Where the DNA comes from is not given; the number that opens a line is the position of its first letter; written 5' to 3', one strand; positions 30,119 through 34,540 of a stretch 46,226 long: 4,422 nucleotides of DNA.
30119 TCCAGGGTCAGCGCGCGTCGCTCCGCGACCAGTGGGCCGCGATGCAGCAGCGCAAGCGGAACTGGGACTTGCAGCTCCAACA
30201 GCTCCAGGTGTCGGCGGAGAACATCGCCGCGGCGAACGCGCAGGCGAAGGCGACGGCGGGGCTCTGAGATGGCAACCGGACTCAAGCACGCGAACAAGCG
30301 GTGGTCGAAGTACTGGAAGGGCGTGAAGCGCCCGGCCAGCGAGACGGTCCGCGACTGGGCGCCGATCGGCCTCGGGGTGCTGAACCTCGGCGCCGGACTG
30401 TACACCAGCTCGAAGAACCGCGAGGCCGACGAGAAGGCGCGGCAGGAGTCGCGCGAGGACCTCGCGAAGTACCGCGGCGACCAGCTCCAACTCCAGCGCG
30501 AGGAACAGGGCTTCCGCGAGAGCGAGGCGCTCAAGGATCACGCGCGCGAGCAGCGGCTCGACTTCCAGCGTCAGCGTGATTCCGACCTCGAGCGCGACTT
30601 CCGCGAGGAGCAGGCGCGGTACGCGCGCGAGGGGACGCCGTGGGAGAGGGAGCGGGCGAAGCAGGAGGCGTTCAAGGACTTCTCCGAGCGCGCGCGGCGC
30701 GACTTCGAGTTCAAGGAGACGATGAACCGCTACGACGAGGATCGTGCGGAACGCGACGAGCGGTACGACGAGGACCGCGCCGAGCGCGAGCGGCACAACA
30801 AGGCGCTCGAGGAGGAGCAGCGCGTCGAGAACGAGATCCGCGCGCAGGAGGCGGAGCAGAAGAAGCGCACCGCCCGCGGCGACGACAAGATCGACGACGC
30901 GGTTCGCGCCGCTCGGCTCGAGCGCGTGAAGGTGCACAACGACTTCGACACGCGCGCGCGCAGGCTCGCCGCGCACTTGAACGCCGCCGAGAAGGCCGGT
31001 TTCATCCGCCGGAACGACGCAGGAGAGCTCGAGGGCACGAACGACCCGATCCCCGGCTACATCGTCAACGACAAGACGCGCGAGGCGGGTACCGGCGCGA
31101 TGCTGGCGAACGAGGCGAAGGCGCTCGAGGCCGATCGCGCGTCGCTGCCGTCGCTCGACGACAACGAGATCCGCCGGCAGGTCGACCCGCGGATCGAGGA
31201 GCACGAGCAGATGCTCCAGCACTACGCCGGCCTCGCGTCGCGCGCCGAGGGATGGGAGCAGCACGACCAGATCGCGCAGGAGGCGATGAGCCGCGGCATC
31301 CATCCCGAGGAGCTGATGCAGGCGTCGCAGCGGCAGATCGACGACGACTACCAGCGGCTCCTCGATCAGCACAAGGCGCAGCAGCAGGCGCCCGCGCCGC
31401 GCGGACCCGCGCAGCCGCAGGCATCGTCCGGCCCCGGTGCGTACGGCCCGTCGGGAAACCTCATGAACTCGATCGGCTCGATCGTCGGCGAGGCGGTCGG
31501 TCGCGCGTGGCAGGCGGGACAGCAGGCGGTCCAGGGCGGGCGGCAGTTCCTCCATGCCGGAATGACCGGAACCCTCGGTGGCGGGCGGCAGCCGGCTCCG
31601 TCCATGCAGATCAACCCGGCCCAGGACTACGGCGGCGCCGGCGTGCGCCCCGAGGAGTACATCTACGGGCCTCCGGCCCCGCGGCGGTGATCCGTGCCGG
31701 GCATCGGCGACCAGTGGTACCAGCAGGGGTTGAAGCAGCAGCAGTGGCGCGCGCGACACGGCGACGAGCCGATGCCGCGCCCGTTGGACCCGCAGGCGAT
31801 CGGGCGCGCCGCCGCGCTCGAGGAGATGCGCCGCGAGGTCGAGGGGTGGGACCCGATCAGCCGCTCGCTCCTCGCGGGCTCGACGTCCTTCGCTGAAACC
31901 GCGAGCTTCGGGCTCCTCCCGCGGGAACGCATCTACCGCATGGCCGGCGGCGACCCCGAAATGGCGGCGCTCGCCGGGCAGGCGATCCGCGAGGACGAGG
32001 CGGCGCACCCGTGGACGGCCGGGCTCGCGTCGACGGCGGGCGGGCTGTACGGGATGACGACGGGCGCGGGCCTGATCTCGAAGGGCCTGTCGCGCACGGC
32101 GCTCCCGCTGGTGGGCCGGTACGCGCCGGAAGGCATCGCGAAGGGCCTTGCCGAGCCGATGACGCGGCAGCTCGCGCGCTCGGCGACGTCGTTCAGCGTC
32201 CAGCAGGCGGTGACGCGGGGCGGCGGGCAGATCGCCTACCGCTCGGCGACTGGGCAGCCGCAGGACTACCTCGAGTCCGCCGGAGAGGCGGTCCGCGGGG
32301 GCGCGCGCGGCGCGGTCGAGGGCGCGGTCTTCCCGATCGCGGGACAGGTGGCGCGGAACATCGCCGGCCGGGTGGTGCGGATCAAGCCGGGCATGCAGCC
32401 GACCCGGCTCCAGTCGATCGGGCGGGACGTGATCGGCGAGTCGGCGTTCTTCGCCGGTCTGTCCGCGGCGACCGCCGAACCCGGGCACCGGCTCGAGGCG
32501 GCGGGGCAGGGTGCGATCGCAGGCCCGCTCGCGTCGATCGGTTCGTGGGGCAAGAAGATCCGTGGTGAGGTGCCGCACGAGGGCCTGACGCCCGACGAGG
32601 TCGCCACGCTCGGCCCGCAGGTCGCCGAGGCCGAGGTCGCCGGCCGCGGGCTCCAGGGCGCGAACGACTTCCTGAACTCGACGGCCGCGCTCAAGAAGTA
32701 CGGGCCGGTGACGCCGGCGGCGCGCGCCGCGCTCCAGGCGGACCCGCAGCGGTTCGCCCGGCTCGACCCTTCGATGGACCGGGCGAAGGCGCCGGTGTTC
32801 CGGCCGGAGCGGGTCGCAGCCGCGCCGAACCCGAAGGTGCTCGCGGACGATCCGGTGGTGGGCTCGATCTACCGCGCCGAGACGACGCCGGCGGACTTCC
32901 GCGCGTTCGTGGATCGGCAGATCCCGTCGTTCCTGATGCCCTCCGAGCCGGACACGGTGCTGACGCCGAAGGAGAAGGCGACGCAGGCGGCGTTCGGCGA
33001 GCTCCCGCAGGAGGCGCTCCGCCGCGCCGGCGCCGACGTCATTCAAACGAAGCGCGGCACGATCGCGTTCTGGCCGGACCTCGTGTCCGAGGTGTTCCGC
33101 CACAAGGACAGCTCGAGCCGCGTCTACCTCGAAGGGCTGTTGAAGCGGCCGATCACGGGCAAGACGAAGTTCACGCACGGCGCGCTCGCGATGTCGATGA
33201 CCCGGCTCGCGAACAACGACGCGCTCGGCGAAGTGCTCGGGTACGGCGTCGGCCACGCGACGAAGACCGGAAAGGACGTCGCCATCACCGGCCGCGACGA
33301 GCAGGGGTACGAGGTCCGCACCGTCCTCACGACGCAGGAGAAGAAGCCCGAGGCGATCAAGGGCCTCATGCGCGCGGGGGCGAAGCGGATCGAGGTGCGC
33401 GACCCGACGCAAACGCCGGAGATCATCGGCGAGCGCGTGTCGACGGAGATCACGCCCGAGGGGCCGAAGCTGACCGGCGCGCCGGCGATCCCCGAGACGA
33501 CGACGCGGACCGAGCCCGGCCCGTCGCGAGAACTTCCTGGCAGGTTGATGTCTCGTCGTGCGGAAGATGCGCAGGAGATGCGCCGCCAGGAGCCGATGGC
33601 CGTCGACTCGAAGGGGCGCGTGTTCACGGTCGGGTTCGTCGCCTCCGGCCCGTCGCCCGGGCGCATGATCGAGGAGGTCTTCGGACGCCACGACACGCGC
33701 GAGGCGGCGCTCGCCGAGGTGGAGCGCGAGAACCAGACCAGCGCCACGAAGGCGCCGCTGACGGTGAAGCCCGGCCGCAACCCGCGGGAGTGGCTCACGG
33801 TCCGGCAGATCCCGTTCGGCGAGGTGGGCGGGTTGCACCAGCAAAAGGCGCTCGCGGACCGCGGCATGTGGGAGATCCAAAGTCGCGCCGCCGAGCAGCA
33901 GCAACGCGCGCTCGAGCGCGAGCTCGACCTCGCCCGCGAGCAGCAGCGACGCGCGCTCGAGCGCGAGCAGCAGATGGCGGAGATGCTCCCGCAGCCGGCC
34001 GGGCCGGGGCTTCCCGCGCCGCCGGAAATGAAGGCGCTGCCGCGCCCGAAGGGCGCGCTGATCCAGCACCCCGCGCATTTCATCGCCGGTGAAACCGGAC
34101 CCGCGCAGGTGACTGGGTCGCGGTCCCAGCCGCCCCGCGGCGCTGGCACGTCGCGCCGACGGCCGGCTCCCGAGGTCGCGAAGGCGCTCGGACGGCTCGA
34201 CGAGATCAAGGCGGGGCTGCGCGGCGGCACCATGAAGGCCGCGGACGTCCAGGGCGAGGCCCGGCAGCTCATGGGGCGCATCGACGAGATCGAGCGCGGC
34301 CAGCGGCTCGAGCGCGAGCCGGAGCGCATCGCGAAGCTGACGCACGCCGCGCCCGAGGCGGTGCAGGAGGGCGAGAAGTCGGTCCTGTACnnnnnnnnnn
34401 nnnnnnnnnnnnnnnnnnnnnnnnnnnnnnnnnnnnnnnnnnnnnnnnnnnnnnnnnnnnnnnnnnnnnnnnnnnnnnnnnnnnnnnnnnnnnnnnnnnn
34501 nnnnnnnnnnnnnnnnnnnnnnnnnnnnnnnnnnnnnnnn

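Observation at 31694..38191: Giant 2165-aa ORF in the ejection-protein position combining a ParB-like domain and an SF2 helicase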

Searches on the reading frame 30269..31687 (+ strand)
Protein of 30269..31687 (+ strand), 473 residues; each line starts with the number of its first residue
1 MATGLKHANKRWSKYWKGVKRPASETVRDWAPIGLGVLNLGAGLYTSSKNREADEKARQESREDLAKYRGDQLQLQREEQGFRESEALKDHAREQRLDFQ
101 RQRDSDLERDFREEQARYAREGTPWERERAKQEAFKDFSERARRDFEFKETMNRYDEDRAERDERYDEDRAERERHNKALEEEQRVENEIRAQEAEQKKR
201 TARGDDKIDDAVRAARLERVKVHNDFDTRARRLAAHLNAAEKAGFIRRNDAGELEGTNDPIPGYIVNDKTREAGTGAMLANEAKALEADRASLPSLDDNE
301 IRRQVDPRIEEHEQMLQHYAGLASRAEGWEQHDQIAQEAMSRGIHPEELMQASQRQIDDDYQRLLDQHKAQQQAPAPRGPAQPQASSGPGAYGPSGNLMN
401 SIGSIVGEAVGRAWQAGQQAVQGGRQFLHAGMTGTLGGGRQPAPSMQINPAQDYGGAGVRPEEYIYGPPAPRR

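Call 6: search_protein_families(library=phrogs, proteins=[window:30269-31687:+], max_evalue=0.001)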
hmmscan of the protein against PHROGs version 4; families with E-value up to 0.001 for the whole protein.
window:30269-31687:+ (473 aa): 0 families

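Call 7: search_protein_families(library=pfam, proteins=[window:30269-31687:+], max_evalue=0.01)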
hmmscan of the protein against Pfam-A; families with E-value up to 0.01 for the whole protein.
window:30269-31687:+ (473 aa): 0 families

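Call 94: search_protein_families(library=padloc, proteins=[window:30269-31687:+], max_evalue=0.01)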
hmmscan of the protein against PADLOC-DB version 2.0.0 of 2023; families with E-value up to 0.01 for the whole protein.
window:30269-31687:+ (473 aa): 0 families
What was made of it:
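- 30269..31690 (+): Upstream 473-aa highly charged, coiled-coil-like protein with a hydrophobic N-terminal segment. Candidate internal or ejection protein. No family hit (calls 6, 7, 94).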

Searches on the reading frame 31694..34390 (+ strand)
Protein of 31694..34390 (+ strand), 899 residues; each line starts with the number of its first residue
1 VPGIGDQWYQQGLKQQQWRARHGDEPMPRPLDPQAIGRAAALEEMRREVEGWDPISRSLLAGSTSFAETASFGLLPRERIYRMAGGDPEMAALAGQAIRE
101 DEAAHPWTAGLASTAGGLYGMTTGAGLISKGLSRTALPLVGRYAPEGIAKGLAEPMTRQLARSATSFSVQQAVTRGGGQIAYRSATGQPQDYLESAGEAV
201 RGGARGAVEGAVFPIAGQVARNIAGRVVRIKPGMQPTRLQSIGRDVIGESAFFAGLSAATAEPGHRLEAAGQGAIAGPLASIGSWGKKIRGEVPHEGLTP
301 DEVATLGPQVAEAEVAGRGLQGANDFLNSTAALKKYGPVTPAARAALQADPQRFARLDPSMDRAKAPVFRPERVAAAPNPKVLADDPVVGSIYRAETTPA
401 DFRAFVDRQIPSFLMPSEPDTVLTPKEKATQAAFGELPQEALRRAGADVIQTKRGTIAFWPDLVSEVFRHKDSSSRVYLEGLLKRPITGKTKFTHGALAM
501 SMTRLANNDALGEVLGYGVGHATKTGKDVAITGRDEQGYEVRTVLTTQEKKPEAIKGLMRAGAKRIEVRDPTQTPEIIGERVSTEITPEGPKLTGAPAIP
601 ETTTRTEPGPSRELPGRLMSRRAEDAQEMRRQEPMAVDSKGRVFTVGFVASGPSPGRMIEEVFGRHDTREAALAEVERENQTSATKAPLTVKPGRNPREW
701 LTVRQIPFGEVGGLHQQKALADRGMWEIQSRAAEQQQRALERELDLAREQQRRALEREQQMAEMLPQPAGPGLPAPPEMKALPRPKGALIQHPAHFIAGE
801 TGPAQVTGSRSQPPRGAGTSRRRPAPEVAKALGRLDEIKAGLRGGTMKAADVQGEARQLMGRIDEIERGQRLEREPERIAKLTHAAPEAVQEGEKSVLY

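Call 33: find_homologous_proteins(query=window:31694-33973:+, max_evalue=0.01)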
Query window:31694-33973:+: 8000 candidates shared short words with the query, none scored E <= 0.01.

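Call 41: search_protein_representatives(protein=window:31694-34390:+)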
Query: 899 residues. Proteins with E-value up to 0.001 (for the whole library): 3; up to 1e-10: 3; up to 1e-30: 3. The best 3 are listed.
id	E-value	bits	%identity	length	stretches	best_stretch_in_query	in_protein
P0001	0.0e+00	1959.3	100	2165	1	1-899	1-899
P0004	1.6e-67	245.3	34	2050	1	29-709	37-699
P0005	2.4e-65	238.1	35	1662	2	73-591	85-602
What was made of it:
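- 31778..33820 (+): N-terminal lineage-specific module (aa ~29-709). Predicted mostly helical for aa 1-355, followed by small alpha/beta domains. Function unknown; proposed to act in packaging or ejection. Only two homologs (P0004, P0005) among 1.84 billion representatives (call 41).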

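Call 42: search_protein_families(library=pfam, proteins=[P0004, P0005], max_evalue=0.1)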
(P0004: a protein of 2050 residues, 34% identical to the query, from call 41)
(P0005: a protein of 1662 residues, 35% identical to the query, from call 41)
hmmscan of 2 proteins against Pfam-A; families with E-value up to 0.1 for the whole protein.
P0004 (2050 aa): 8 families
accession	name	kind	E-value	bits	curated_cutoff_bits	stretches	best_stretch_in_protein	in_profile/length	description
PF00271.37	Helicase_C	-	1.3e-05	25.9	23.5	1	1733-1800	48-109/110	Helicase conserved C-terminal domain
PF13871.12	Helicase_C_4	-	1.4e-05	25.4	30.5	1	1744-1842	55-155/271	C-terminal domain on Strawberry notch homologue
PF00176.29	SNF2-rel_dom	-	0.0002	21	24.9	1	1355-1504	3-163/290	SNF2-related domain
PF04851.21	ResIII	-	0.00063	20.1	22.5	1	1350-1505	4-163/164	Type III restriction enzyme, res subunit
PF18763.7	ddrB-ParB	-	0.00079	20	27.6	1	832-955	6-107/121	ddrB-like ParB superfamily domain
PF05872.18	HerA_C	-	0.023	13.8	22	1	1360-1403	12-55/502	Helicase HerA-like C-terminal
PF13245.12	AAA_19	-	0.03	14.9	25.1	1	1372-1477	14-103/134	AAA domain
PF13872.12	AAA_34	-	0.088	12.1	27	0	1370-1389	61-80/306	P-loop containing NTP hydrolase pore-1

P0005 (1662 aa): 2 families
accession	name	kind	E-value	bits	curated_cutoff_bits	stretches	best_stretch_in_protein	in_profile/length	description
PF18763.7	ddrB-ParB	-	2.3e-12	47.5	27.6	1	1098-1232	5-118/121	ddrB-like ParB superfamily domain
PF07862.16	Nif11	-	0.045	14.5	23.8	0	384-409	12-37/48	Nif11 domain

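Call 44: find_encoding_contigs(protein=P0004, flank=10000, max_places=3)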
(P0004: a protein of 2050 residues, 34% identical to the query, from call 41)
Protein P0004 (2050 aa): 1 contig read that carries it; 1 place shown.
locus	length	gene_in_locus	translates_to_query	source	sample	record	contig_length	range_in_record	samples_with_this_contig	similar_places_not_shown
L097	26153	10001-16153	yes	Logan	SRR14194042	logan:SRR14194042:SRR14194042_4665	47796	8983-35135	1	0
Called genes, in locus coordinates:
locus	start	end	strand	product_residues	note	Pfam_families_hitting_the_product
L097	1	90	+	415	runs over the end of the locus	-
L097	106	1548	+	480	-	-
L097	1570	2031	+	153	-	-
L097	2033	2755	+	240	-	-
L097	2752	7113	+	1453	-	-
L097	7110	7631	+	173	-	-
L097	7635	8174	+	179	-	-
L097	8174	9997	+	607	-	-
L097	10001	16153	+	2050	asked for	PF00271:Helicase_C (faint), PF13871:Helicase_C_4 (faint)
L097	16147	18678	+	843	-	-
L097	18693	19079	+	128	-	-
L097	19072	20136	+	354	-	-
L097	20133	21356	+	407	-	PF03837:RecT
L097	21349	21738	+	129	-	PF00436:SSB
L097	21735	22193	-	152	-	-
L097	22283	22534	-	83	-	-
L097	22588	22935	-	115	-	-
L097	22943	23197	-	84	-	-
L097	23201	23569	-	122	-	-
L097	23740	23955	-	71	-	-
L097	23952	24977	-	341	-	-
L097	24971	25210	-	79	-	-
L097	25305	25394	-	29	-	-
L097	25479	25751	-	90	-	-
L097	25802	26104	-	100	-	-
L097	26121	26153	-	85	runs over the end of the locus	-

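Call 45: find_encoding_contigs(protein=P0005, flank=10000, max_places=3)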
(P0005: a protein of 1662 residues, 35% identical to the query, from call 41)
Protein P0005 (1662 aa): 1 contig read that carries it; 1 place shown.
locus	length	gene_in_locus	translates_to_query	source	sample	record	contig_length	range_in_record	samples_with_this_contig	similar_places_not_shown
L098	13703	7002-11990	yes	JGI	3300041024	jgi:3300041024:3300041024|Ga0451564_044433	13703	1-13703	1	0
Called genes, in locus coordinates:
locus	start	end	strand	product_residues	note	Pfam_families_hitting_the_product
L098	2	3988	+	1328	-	?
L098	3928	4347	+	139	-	-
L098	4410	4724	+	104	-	-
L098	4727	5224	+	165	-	-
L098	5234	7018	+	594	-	-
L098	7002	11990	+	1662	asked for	PF18763:ddrB-ParB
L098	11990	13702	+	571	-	?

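Call 72: predict_structure(alignment_id=A4)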
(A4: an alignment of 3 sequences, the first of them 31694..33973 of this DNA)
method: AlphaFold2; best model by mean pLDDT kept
length: 760 residues; sequences in the alignment: 3
mean_pLDDT: 47.7   pTM: 0.28
mean pLDDT of the five models: 47.7, 47.3, 43.9, 43.7, 37.3
residues with pLDDT >= 90: 1; 70-90: 109; 50-70: 176; < 50: 474
segments of 3 or more residues with pLDDT < 50: 1-8, 28-35, 51-76, 79-88, 105-243, 246-297, 360-438, 444-446, 452-456, 512-527, 544-546, 571-659, 707-730
pLDDT, mean of each block of 10 residues (from residue 1): 42 69 58 50 59 42 42 42 42 57 45 33 30 32 31 30 31 33 30 37 38 32 35 37 48 42 39 40 37 47 68 73 81 70 82 66 29 32 40 37 38 30 41 48 52 51 62 62 63 59 56 39 39 61 51 59 64 30 25 26 23 28 31 38 34 33 82 81 61 81 60 36 43 66 83 82
secondary structure, 60 per line:
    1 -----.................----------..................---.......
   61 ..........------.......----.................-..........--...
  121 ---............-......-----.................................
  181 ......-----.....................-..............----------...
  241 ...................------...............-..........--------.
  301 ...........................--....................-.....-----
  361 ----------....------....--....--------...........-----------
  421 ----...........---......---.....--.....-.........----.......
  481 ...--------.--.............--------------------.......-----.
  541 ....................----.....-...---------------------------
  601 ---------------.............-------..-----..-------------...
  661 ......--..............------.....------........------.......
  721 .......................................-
elements in order (helices of 4 or more, strands of 3 or more residues): H6-22 H33-50 H54-70 H77-83 H88-104 H106-115 H124-135 H137-142 H148-186 H192-212 H214-227 H238-259 H266-280 H282-291 H300-327 H330-349 H351-355 H371-374 H381-384 H387-390 H399-409 H425-435 H439-444 E448-452 E455-459 H461-469 H474-483 H495-507 E528-534 E540-547 H548-560 E565-569 H616-628 E658-666 H669-682 E689-693 E700-707 H714-759
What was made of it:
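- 31778..33820 (+): AF2 mean pLDDT 47.7 (call 72).
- Tried and rejected: The AF2 model of the N-terminal 760 aa (3 sequences) had pLDDT 47.7 (call 72).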

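Call 105: fold_search(model_id=the predicted structure, library=viral)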
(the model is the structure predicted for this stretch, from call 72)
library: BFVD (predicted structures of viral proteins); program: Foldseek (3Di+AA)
matches with E <= 10: 243; with E <= 0.001: 0
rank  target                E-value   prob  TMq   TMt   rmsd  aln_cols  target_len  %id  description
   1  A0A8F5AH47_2          4.2e-02  0.21  0.11  0.08  33.5       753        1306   12  Polyprotein (Fragment) [Rhizoctonia solani alpha-like virus 4]
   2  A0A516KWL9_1          4.4e-02  0.13  0.11  0.09  32.6       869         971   12  (no name in the UniProt tables at hand)
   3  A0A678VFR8            4.8e-02  0.15  0.09  0.11  29.4       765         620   10  Tail adsorption protein [Lactococcus phage vB_Llc_bIBBAm4]
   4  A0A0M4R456            4.8e-02  0.14  0.09  0.09  24.5       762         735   11  Internal virion protein [Caulobacter phage Percy]
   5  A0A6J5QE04            5.3e-02  0.08  0.07  0.06  42.5       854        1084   13  Caudovirus, tape measure, N-terminal [uncultured Caudovirales phage]
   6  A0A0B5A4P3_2          9.8e-02  0.09  0.07  0.06  30.7       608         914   12  (no name in the UniProt tables at hand)
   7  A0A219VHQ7            2.5e-01  0.09  0.08  0.07  25.3       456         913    9  (no name in the UniProt tables at hand)
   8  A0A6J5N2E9            2.6e-01  0.08  0.10  0.09  32.2       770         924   10  Uncharacterized protein [uncultured Caudovirales phage]
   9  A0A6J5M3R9            3.7e-01  0.08  0.09  0.10  34.3       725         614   10  Uncharacterized protein [uncultured Caudovirales phage]
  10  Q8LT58                3.9e-01  0.14  0.13  0.15  23.8       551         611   14  Uncharacterized protein [Vibrio phage VpV262]
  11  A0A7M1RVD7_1          4.5e-01  0.06  0.10  0.07  43.4       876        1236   13  DNA helicase [uncultured phage cr118_1]
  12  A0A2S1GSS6            4.5e-01  0.06  0.07  0.10  30.4       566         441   12  Uncharacterized protein [Xanthomonas phage Carpasina]
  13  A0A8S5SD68            4.5e-01  0.05  0.08  0.07  35.5       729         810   11  Tape measure protein [Siphoviridae sp. ctzWr28]
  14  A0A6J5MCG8            6.4e-01  0.04  0.08  0.09  31.0       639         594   13  Uncharacterized protein [uncultured Caudovirales phage]
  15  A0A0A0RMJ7            6.9e-01  0.08  0.09  0.15  26.1       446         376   10  ribonucleoside-diphosphate reductase [Bacillus phage Mater]
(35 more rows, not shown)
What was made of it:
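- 31778..33820 (+): Nothing significant in BFVD (call 105).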
